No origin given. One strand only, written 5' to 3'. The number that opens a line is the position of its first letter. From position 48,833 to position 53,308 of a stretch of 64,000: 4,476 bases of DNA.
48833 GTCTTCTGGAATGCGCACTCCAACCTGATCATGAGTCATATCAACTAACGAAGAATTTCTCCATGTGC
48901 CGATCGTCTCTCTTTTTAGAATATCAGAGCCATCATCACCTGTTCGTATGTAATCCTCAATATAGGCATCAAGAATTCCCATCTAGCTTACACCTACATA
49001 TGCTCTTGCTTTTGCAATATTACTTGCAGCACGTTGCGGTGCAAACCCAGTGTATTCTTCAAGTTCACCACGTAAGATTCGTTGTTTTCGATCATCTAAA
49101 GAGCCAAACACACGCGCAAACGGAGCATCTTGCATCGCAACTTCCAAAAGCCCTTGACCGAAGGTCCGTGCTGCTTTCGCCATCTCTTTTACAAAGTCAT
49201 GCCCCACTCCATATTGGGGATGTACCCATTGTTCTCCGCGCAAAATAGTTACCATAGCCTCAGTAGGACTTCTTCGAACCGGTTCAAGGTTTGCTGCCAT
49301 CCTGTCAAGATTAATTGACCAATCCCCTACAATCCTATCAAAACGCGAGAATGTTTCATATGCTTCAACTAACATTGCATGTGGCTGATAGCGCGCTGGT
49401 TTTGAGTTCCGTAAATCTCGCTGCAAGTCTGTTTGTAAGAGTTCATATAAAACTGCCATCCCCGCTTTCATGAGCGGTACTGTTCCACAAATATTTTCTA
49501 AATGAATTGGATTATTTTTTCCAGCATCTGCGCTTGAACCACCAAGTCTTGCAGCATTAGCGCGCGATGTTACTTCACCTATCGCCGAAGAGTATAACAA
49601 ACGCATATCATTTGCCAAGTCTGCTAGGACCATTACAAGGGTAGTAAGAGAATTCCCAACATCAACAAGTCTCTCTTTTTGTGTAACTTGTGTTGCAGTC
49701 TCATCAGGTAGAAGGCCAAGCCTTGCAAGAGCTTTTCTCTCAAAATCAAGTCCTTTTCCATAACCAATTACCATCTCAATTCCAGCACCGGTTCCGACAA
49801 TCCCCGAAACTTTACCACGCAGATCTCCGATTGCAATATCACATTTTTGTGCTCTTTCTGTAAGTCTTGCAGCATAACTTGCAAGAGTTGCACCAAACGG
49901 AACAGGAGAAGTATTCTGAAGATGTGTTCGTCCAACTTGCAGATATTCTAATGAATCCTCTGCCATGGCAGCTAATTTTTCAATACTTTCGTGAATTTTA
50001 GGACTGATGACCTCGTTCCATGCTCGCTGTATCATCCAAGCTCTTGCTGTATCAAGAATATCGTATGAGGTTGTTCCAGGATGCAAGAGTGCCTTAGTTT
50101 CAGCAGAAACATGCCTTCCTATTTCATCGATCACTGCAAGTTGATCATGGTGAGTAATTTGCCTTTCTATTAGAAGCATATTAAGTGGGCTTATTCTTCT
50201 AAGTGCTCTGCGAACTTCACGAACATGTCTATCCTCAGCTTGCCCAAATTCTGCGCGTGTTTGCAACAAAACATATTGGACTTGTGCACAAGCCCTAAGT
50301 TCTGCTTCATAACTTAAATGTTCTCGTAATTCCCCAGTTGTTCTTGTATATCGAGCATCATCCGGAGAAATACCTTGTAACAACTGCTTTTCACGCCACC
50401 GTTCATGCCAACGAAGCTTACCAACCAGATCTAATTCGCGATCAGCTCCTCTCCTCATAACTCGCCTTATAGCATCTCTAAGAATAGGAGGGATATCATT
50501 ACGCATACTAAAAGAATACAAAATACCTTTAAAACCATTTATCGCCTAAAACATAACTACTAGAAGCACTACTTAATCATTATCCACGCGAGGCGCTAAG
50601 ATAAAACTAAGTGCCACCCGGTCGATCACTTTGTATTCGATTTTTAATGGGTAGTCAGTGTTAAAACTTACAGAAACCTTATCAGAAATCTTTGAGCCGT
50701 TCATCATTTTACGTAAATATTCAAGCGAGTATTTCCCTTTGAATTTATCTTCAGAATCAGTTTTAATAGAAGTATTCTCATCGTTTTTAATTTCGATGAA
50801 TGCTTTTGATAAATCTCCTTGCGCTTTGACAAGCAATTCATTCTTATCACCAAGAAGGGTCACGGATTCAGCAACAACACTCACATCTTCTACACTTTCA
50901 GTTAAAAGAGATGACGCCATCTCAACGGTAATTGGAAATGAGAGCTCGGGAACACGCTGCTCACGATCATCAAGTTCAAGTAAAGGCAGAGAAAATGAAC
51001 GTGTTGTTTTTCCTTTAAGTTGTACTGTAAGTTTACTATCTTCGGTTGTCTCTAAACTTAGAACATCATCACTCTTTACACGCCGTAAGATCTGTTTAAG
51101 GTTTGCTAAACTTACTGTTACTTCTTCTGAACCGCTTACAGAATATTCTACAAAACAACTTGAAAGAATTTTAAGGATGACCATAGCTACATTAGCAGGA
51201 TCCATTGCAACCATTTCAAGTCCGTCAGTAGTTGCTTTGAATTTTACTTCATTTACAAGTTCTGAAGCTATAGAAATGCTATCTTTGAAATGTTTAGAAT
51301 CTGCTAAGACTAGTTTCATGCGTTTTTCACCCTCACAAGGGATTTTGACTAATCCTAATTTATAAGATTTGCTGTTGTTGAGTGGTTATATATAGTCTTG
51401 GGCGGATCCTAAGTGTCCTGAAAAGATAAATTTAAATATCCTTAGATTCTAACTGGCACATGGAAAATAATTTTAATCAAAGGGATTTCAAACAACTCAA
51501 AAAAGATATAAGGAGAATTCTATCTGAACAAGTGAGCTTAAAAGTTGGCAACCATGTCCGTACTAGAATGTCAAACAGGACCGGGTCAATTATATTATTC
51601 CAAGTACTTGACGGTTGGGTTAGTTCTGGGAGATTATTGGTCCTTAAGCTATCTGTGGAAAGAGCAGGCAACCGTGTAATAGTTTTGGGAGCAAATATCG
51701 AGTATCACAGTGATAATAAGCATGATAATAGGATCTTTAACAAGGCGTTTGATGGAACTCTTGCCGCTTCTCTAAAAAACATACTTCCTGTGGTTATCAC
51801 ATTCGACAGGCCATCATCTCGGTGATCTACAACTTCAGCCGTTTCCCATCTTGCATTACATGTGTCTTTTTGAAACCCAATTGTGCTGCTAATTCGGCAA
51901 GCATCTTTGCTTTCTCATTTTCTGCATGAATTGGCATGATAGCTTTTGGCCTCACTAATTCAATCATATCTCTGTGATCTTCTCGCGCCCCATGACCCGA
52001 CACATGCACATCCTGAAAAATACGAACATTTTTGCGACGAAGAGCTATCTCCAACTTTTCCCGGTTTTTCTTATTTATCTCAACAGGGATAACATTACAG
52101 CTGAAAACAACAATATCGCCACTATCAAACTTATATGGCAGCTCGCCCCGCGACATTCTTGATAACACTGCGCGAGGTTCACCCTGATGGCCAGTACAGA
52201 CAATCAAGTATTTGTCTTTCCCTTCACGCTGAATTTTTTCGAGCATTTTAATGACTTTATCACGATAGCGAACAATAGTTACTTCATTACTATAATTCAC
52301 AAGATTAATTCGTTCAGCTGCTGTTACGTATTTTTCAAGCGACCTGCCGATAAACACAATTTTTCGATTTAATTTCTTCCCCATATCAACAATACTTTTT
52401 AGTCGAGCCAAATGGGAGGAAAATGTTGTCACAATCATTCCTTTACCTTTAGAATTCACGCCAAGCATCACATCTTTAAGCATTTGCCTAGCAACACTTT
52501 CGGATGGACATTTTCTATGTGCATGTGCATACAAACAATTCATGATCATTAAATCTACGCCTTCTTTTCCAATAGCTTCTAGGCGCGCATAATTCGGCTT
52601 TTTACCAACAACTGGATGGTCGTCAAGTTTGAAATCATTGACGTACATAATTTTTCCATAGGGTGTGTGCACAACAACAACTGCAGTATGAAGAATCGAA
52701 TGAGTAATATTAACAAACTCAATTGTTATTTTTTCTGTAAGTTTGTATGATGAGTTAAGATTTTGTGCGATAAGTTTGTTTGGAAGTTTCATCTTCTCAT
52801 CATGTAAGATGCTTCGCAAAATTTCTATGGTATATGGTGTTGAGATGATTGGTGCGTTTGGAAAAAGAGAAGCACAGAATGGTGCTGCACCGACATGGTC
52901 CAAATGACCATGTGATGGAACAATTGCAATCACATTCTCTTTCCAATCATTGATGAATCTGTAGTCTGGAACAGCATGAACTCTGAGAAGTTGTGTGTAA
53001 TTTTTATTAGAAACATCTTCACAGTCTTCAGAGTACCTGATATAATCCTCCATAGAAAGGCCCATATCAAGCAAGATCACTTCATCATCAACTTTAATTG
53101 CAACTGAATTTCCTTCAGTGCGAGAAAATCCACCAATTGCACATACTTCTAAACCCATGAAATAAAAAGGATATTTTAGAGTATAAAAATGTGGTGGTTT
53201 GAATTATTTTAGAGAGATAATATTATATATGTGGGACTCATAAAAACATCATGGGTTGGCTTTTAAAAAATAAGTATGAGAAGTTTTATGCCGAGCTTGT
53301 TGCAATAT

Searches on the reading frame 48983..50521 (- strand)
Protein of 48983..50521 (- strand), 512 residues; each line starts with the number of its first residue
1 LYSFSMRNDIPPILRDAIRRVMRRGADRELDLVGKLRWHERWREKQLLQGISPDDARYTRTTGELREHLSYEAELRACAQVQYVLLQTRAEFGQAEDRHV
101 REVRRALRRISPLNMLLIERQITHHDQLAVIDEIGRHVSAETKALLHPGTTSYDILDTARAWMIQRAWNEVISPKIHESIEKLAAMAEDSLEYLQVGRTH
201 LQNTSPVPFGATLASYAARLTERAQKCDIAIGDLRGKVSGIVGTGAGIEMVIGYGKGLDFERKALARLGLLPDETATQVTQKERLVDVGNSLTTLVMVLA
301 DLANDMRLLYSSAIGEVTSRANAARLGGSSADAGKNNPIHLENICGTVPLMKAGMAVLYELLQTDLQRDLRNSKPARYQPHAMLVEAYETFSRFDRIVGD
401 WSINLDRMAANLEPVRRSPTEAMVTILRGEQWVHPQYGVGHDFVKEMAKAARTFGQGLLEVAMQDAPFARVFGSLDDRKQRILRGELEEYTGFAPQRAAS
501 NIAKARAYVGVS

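Call 3: search_protein_families(library=pfam, proteins=[window:48983-50521:-], max_evalue=0.01)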
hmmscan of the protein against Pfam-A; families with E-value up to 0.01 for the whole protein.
window:48983-50521:- (512 aa): 1 family
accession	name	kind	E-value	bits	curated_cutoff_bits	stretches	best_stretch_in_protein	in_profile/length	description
PF00206.25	Lyase_1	-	2.1e-27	96.8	27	1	76-346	37-305/312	Lyase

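Call 4: search_protein_families(library=ncbifam, proteins=[window:48983-50521:-], max_evalue=0.01)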
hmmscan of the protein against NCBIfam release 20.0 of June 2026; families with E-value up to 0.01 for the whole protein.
window:48983-50521:- (512 aa): 14 families
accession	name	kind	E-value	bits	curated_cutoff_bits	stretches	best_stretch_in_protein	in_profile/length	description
TIGR00928.1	purB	equivalog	2.2e-54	184.9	326.2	1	55-468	2-406/436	adenylosuccinate lyase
NF006764.0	PRK09285.1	equivalog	7.2e-38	130.1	446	1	46-495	4-449/456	adenylosuccinate lyase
TIGR02426.1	protocat_pcaB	equivalog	6.1e-31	107.6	355.75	1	61-369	7-306/338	3-carboxy-cis,cis-muconate cycloisomerase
NF006500.1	PRK08937.2-4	subfamily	1.3e-29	103.3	626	1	75-466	29-411/448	adenylosuccinate lyase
NF006554.0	PRK09053.1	equivalog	1.5e-23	83.4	595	1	63-472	16-419/453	3-carboxy-cis,cis-muconate cycloisomerase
NF052536.2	CoM_syn_XcbD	exception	3e-21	75.7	600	1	61-463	15-408/443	3-sulfopropionylcysteine synthase XcbD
NF004631.0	PRK05975.1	equivalog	2.4e-18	66.2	371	1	64-343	19-287/352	3-carboxy-cis,cis-muconate cycloisomerase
NF009089.0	PRK12425.1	equivalog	1.3e-16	60.5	840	1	150-345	136-332/464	class II fumarate hydratase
TIGR00979.1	fumC_II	equivalog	2.5e-13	49.6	664.75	1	151-344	136-330/458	class II fumarate hydratase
NF052556.1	NtrsucLyaStm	equivalog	6.3e-13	48.4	650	1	72-343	34-312/466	nitrosuccinate lyase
NF008909.0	PRK12273.1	subfamily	7e-12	44.9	510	1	172-344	162-335/474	aspartate ammonia-lyase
TIGR00839.1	aspA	equivalog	1.2e-09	37.6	681.2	1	179-343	164-329/468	aspartate ammonia-lyase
NF011092.0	PRK14515.1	subfamily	5.1e-09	35.5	876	1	186-344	180-339/479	aspartate ammonia-lyase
TIGR00838.1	argH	equivalog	5.8e-08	32.2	279.5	1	129-380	84-329/455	argininosuccinate lyase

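Call 32: search_protein_families(library=padloc, proteins=[window:48983-50521:-], max_evalue=0.01)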
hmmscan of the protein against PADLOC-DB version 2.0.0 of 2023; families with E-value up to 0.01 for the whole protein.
window:48983-50521:- (512 aa): 0 families

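Call 33: search_protein_families(library=phrogs, proteins=[window:48983-50521:-], max_evalue=0.001)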
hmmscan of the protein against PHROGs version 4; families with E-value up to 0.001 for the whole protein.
window:48983-50521:- (512 aa): 2 families
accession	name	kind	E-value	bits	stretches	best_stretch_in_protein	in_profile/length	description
phrog_1703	-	unknown function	1.2e-25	91.2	1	69-378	32-329/449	-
phrog_32699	-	unknown function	2.7e-09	37.6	1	153-344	140-332/464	-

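Call 53: search_solved_structures(query=window:48983-50521:-, max_evalue=1e-10, show_alignments=1)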
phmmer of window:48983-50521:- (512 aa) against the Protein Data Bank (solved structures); distinct sequences matched with E-value up to 1e-10: 21.
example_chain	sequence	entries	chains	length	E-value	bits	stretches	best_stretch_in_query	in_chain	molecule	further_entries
1dof_A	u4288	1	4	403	3.7e-25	91.9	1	51-413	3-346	ADENYLOSUCCINATE LYASE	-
2pfm_A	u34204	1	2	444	2.8e-23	85.7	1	57-412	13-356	Adenylosuccinate lyase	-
1c3c_A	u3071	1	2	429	3.8e-23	85.3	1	67-415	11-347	PROTEIN (ADENYLOSUCCINATE LYASE)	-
1c3u_A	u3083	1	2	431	3.8e-23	85.3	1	66-415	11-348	ADENYLOSUCCINATE LYASE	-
1f1o_A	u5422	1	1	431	7.5e-23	84.3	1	72-413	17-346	ADENYLOSUCCINATE LYASE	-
2x75_A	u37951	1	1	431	4.5e-22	81.7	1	76-413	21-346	ADENYLOSUCCINATE LYASE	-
4eei_A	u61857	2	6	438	5.1e-19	71.6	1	102-383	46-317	Adenylosuccinate lyase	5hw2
3c8t_A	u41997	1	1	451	9.1e-19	70.8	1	62-416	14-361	Fumarate lyase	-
9bpl_A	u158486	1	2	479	5.8e-18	68.1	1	48-436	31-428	Adenylosuccinate lyase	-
9h3i_D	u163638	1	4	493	2.7e-16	62.6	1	64-468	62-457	Trans-aconitate decarboxylase 1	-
9h4h_A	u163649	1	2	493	2.7e-16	62.6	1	64-468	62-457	Trans-aconitate decarboxylase 1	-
9h4e_B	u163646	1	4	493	3.1e-16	62.4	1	64-469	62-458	Trans-aconitate decarboxylase 1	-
4mx2_A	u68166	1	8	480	3.4e-16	62.3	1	48-436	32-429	Adenylosuccinate lyase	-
9xb2_A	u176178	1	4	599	4.7e-16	61.8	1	64-468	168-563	Ubiquitin-like protein SMT3,Trans-aconitate decarboxylase 1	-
9h4g_A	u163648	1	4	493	2.1e-15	59.7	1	65-467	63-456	Trans-aconitate decarboxylase 1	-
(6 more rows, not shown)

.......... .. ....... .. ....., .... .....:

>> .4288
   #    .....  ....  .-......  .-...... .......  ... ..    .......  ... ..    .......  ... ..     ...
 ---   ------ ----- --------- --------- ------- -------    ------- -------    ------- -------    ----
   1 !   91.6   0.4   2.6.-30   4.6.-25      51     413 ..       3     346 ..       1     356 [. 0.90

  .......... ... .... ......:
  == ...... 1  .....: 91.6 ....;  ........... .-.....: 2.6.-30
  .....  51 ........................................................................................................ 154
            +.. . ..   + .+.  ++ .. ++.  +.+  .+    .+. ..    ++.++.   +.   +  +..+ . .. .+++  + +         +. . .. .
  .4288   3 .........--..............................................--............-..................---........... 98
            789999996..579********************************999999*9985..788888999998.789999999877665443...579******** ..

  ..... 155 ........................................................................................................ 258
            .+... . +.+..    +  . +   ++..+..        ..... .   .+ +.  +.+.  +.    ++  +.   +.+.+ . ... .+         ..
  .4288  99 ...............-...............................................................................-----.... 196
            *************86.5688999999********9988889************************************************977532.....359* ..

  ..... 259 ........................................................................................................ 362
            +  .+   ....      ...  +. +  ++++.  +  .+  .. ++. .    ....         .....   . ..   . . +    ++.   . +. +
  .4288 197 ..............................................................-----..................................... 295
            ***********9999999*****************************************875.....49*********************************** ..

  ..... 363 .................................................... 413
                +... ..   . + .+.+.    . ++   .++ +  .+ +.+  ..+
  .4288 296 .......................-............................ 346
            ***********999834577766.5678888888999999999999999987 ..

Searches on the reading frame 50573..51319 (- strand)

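Call 3: search_protein_families(library=pfam, proteins=[window:50573-51319:-], max_evalue=0.01)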
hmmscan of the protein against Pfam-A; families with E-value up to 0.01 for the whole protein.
window:50573-51319:- (248 aa): 4 families
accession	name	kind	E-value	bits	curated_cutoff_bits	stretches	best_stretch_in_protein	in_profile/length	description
PF02747.20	PCNA_C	-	3.1e-14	53.7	23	1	123-243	2-127/128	Proliferating cell nuclear antigen, C-terminal domain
PF00705.23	PCNA_N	-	1.8e-11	44.3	20.3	1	11-96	12-97/127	Proliferating cell nuclear antigen, N-terminal domain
PF04139.18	Rad9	-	6.8e-05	22.9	25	1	14-189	4-188/253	Rad9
PF02144.21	Rad1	-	6.8e-05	22.5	24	1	24-221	24-247/257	Repair protein Rad1/Rec1/Rad17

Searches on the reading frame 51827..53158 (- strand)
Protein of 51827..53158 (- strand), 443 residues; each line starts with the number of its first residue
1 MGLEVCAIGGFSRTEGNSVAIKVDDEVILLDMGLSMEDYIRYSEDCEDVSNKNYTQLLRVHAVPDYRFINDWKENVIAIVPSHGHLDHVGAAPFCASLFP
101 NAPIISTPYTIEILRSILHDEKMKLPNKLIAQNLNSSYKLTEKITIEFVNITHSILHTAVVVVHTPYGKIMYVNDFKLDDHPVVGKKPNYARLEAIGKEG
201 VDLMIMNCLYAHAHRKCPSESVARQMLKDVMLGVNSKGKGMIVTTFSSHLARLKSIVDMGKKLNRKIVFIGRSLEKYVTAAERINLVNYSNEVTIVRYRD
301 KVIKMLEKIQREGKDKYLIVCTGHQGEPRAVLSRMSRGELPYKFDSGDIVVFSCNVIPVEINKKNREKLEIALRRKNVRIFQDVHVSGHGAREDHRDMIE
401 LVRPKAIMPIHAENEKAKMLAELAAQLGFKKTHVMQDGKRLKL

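Call 3: search_protein_families(library=pfam, proteins=[window:51827-53158:-], max_evalue=0.01)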
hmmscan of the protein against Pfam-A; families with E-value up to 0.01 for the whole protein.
window:51827-53158:- (443 aa): 4 families
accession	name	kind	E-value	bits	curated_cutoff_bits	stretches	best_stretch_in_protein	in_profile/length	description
PF22505.1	RNase_J_b_CASP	-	1.6e-25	89.7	27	1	241-359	4-114/126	Ribonuclease J, beta-CASP domain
PF07521.17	RMMBL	-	3.5e-09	37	21.6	1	382-432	9-60/63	Zn-dependent metallo-hydrolase RNA specificity domain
PF00753.33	Lactamase_B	-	5.2e-08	33.5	22.7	1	16-178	6-152/196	Metallo-beta-lactamase superfamily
PF12706.13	Lactamase_B_2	-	6.6e-05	23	27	1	75-180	30-147/200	Beta-lactamase superfamily domain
